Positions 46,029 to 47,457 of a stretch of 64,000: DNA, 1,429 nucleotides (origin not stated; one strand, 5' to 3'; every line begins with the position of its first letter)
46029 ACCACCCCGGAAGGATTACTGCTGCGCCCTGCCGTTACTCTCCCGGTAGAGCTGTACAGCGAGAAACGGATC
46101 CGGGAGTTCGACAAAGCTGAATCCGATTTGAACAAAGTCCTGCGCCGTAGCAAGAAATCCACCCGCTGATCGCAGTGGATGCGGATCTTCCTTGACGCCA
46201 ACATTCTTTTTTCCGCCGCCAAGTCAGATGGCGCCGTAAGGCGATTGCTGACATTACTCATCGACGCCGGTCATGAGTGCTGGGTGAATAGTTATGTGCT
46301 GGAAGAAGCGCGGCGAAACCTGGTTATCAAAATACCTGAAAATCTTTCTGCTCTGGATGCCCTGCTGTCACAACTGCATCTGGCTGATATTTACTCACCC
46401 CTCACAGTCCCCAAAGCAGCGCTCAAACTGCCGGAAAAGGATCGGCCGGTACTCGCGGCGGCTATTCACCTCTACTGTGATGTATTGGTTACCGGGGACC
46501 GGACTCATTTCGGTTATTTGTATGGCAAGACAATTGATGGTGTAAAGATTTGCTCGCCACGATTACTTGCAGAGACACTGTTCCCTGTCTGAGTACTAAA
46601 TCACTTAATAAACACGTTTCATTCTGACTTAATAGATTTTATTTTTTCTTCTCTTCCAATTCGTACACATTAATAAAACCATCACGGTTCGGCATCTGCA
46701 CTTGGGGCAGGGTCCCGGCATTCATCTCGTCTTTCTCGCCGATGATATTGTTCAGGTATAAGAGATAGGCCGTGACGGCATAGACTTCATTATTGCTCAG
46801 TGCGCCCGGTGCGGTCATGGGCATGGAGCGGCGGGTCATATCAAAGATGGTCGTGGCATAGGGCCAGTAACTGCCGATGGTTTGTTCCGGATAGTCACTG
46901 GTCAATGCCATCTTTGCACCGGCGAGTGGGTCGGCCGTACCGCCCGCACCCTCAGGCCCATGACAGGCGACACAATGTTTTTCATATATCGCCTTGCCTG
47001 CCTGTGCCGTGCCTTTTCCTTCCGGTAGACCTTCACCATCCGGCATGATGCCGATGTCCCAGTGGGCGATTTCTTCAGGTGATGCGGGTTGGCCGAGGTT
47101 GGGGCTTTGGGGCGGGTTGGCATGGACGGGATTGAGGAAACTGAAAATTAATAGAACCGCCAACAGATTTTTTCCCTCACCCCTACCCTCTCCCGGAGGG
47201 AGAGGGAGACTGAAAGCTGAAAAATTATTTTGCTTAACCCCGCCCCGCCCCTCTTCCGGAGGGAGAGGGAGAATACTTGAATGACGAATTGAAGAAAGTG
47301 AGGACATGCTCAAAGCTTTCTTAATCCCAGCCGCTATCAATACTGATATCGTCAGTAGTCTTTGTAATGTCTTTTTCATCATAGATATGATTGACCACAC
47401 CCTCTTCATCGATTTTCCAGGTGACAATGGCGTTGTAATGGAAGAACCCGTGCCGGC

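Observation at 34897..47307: Serial duplication of the cytochrome c gene 3-prime end marks a reused integration hotspot with three stacked islets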

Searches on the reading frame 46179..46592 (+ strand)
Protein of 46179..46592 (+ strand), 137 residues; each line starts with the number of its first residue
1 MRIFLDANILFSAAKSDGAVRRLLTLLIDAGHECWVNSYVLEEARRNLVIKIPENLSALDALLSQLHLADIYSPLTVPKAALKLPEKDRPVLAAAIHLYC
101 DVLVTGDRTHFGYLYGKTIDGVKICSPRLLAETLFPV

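Call 7: search_protein_families(library=pfam, proteins=[window:46179-46592:+], max_evalue=0.01)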
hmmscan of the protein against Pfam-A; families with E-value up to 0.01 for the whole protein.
window:46179-46592:+ (137 aa): 3 families
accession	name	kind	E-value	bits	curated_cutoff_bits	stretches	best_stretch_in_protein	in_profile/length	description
PF13470.12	PIN_3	-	1.8e-08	35.6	27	1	2-108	1-114/115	PIN domain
PF01850.27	PIN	-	0.0026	18.8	23.6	1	3-108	1-112/120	PIN domain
PF16289.11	PIN_12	-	0.0059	17.4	32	1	3-57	1-58/172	PIN domain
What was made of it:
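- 46179..46592 (+): Islet 3: PIN-domain toxin (VapC); its stop lies 46 nt from the sorB stop. Pfam PIN_3 (call 7).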

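Call 70: search_protein_families(library=padloc, proteins=[window:46179-46592:+], max_evalue=0.001)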
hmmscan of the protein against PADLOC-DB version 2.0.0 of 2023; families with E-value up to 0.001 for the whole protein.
window:46179-46592:+ (137 aa): 0 families

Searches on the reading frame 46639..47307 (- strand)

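Call 8: search_protein_families(library=pfam, proteins=[window:46639-47307:-], max_evalue=0.01)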
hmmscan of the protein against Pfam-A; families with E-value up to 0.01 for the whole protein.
window:46639-47307:- (222 aa): 2 families
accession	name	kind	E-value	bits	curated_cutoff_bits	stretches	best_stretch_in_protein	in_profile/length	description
PF00034.26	Cytochrom_C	-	3e-13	51.3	21.3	1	101-185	1-89/90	Cytochrome c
PF13442.11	Cytochrome_CBB3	-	2.8e-11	44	27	1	100-182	2-68/68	Cytochrome C oxidase, cbb3-type, subunit III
